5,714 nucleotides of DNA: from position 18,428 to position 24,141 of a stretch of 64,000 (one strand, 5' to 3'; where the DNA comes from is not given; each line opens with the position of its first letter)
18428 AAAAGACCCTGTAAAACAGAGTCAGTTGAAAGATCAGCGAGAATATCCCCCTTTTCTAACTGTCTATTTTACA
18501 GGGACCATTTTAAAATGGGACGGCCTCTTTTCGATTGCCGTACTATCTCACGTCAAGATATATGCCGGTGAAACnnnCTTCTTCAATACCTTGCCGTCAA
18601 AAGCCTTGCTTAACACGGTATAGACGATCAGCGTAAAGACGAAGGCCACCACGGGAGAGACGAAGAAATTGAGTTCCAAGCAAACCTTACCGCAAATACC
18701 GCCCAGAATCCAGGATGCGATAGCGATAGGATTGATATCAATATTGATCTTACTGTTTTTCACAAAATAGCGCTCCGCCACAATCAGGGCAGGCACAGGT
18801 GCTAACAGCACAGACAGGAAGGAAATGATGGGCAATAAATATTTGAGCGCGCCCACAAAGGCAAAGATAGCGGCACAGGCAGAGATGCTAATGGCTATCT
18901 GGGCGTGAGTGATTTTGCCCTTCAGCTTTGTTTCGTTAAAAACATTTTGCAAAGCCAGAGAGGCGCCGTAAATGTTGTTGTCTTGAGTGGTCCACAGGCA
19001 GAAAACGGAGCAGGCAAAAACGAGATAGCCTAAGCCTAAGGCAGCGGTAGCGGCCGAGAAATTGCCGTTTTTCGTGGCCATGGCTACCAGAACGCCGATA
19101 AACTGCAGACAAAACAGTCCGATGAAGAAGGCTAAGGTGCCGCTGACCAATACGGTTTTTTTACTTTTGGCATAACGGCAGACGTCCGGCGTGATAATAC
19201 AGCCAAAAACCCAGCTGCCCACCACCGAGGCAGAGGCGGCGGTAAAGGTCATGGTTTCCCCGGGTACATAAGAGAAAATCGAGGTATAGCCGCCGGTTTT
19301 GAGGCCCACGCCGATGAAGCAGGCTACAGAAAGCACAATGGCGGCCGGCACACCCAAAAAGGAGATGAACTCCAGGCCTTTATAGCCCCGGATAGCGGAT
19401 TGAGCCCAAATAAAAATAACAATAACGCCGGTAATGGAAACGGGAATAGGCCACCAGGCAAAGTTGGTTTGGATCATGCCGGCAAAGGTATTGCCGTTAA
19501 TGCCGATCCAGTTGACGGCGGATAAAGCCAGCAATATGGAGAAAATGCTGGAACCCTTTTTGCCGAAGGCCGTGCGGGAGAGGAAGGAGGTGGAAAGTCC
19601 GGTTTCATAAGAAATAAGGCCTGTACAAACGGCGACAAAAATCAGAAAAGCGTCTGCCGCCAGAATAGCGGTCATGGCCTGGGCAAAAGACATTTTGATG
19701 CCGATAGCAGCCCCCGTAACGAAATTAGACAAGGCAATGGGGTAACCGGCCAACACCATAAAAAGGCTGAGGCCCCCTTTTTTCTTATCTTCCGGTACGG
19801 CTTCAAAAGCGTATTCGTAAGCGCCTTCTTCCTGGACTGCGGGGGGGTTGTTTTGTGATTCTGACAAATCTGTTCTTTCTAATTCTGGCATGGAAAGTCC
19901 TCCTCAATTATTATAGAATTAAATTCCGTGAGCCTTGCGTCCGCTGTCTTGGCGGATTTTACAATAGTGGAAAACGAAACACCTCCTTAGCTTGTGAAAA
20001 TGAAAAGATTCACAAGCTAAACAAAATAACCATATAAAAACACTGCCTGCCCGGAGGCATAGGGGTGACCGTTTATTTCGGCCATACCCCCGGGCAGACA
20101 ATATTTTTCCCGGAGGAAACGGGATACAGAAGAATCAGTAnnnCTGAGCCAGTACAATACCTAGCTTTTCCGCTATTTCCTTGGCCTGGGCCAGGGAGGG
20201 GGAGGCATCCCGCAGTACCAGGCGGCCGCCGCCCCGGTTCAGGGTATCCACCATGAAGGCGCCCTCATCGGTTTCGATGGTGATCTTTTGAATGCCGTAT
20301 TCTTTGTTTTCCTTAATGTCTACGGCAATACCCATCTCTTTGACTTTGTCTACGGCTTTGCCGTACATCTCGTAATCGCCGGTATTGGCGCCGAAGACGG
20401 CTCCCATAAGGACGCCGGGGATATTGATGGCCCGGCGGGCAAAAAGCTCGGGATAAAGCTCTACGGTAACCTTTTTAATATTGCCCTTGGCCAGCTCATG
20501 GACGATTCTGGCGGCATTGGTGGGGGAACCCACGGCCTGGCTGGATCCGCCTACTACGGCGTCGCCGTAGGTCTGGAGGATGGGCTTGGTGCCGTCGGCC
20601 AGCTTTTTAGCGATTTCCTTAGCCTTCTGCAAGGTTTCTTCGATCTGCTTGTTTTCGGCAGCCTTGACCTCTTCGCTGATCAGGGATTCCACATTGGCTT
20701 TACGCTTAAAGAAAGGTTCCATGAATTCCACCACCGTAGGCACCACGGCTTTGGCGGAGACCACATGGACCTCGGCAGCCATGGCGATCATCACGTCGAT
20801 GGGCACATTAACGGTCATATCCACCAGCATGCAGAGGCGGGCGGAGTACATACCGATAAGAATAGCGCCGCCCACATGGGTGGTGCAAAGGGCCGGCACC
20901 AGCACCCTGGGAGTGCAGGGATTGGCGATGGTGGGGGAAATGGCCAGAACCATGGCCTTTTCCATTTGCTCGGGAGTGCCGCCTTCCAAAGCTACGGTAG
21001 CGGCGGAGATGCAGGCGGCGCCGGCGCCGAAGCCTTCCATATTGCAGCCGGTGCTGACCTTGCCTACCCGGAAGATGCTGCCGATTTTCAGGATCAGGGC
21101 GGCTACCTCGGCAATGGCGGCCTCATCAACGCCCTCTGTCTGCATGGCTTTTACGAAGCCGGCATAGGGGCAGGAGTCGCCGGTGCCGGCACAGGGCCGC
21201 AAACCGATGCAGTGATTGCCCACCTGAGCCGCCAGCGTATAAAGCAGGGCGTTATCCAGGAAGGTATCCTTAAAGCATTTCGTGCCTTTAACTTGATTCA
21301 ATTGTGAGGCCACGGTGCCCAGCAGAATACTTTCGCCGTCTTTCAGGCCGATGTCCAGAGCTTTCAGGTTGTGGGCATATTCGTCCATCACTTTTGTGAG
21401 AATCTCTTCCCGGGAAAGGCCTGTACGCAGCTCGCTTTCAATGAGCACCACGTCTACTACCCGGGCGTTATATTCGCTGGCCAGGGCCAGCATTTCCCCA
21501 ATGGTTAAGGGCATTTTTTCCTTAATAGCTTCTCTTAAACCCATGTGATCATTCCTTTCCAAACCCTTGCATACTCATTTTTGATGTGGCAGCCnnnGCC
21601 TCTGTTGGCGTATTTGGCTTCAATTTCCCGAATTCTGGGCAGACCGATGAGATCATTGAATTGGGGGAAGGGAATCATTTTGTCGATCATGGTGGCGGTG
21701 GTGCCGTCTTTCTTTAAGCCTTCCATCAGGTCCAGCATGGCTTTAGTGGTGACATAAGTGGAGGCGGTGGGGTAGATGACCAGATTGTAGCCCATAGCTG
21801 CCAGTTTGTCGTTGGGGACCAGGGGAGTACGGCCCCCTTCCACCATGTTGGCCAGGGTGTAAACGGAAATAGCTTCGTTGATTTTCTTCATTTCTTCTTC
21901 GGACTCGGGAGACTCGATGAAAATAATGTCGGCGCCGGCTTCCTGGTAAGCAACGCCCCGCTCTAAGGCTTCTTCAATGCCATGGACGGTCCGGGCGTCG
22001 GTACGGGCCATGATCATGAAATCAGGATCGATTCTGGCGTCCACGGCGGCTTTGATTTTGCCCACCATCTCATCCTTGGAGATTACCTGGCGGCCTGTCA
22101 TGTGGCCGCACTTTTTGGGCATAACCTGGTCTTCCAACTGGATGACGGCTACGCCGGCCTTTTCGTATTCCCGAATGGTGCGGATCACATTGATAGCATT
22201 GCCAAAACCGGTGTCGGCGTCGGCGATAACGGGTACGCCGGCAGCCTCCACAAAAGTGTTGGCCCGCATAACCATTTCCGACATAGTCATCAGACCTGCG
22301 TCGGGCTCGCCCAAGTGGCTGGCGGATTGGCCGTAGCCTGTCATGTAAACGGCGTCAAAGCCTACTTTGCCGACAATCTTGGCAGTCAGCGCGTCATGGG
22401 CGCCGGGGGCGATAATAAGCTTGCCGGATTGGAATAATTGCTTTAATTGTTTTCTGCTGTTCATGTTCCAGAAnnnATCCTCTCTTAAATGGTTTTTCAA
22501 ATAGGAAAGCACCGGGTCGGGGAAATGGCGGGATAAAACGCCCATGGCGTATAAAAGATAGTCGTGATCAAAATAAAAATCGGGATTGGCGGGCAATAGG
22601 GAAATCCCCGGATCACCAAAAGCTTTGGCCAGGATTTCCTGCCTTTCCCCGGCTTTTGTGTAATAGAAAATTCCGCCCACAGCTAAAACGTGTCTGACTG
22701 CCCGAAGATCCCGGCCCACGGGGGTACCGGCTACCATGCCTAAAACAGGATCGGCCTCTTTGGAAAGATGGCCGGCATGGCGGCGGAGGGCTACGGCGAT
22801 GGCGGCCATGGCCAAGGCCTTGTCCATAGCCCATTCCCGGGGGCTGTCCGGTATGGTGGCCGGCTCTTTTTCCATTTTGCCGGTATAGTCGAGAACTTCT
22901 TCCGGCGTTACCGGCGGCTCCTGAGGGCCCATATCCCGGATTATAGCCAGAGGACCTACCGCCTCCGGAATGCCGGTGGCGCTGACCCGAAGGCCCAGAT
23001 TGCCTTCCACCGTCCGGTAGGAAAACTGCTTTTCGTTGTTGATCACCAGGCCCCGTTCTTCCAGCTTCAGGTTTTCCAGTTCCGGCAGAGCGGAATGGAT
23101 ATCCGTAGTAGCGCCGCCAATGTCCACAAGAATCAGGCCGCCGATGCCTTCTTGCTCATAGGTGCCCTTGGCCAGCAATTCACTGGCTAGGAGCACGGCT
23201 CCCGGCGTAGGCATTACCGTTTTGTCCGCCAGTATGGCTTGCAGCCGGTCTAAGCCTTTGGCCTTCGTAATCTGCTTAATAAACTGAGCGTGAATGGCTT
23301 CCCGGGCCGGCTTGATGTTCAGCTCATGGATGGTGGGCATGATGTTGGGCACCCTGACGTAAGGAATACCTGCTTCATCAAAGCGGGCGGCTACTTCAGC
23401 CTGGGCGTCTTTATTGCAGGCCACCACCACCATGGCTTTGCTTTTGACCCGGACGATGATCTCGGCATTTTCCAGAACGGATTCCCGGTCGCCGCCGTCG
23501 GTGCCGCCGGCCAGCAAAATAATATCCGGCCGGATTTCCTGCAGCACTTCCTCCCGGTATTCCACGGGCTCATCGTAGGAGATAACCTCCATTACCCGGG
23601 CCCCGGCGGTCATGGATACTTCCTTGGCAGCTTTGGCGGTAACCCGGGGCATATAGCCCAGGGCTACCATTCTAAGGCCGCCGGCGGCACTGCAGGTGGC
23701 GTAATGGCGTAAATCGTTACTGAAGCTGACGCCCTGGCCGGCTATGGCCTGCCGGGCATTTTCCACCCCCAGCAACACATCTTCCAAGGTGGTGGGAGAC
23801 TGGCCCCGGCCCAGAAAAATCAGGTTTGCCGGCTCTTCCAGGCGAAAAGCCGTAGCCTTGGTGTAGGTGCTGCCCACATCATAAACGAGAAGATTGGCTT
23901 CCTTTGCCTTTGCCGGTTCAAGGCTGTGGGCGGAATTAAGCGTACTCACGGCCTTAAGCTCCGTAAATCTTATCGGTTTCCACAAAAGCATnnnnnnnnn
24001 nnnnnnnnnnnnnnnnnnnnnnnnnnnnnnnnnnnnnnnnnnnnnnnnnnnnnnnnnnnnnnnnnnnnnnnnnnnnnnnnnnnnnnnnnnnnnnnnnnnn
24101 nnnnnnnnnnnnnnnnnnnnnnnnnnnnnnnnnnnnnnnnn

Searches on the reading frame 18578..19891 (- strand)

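Call 20: search_protein_families(library=pfam, proteins=[window:18578-19891:-], max_evalue=0.00001)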
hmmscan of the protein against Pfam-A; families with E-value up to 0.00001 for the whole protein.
window:18578-19891:- (438 aa): 1 family
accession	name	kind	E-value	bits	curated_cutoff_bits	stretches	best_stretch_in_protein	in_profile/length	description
PF02133.21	Transp_cyt_pur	-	1.7e-18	67.1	23.5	1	32-385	2-381/440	Permease for cytosine/purines, uracil, thiamine, allantoin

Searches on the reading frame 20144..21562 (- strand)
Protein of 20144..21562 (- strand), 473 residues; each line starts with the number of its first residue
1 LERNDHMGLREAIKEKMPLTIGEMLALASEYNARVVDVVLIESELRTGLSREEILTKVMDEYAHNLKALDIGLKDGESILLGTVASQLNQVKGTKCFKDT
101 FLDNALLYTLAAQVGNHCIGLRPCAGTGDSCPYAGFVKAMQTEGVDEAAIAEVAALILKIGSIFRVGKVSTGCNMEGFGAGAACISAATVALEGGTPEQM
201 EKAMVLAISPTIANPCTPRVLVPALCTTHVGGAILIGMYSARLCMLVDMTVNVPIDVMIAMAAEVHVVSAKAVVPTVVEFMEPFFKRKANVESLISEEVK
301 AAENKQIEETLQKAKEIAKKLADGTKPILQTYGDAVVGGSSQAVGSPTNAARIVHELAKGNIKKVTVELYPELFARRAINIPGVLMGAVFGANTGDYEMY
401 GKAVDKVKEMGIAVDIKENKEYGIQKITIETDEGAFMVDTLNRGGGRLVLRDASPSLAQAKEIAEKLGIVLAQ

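Call 20: search_protein_families(library=pfam, proteins=[window:20144-21562:-], max_evalue=0.00001)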
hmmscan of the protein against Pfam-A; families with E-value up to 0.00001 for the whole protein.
window:20144-21562:- (473 aa): 0 families

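Call 61: search_protein_families(library=pfam, proteins=[window:20144-21562:-], max_evalue=0.01)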
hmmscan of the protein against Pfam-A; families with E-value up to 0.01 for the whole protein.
window:20144-21562:- (473 aa): 2 families
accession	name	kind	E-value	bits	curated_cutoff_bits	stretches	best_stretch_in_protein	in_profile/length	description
PF11553.14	DUF3231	-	0.0022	18.1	29.6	0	299-340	39-80/165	Protein of unknown function (DUF3231)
PF02734.22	Dak2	-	0.0027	18.1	27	1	296-342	107-155/174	DAK2 domain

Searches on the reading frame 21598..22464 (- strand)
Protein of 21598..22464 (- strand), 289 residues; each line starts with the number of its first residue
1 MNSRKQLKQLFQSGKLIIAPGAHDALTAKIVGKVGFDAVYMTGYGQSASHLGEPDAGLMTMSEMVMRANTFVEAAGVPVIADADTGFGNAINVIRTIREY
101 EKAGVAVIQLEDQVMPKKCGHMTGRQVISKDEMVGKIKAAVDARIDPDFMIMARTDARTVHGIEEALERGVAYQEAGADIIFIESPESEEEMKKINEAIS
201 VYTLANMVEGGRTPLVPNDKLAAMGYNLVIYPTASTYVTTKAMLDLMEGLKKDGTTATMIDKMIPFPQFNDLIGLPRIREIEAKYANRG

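Call 20: search_protein_families(library=pfam, proteins=[window:21598-22464:-], max_evalue=0.00001)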
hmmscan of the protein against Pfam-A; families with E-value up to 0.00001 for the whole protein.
window:21598-22464:- (289 aa): 2 families
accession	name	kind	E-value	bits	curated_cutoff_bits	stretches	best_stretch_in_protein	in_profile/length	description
PF13714.12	PEP_mutase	-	3.8e-50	171.2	31.5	1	7-249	1-238/240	Phosphoenolpyruvate phosphomutase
PF00463.27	ICL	-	2.9e-13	49.6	26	1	77-165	150-241/526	Isocitrate lyase family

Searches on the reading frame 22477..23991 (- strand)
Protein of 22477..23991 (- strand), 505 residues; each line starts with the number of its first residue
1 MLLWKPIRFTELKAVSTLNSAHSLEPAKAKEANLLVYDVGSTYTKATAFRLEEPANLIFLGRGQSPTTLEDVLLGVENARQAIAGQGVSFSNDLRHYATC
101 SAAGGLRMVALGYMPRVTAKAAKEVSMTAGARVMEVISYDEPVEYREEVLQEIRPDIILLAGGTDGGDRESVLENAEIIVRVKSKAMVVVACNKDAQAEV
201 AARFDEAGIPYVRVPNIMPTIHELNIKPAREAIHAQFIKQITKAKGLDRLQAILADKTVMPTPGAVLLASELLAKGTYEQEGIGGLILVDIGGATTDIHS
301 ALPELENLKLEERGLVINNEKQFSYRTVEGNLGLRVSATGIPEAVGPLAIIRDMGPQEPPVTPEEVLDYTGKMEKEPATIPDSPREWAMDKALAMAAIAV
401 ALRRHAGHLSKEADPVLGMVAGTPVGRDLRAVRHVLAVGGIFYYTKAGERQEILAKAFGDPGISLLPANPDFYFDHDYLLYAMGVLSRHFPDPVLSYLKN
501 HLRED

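Call 20: search_protein_families(library=pfam, proteins=[window:22477-23991:-], max_evalue=0.00001)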
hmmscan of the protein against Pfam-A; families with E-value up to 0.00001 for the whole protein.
window:22477-23991:- (505 aa): 1 family
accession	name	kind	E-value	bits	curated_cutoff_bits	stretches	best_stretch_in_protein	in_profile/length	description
PF13941.12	MutL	-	1.3e-131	440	27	1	35-501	2-449/450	MutL protein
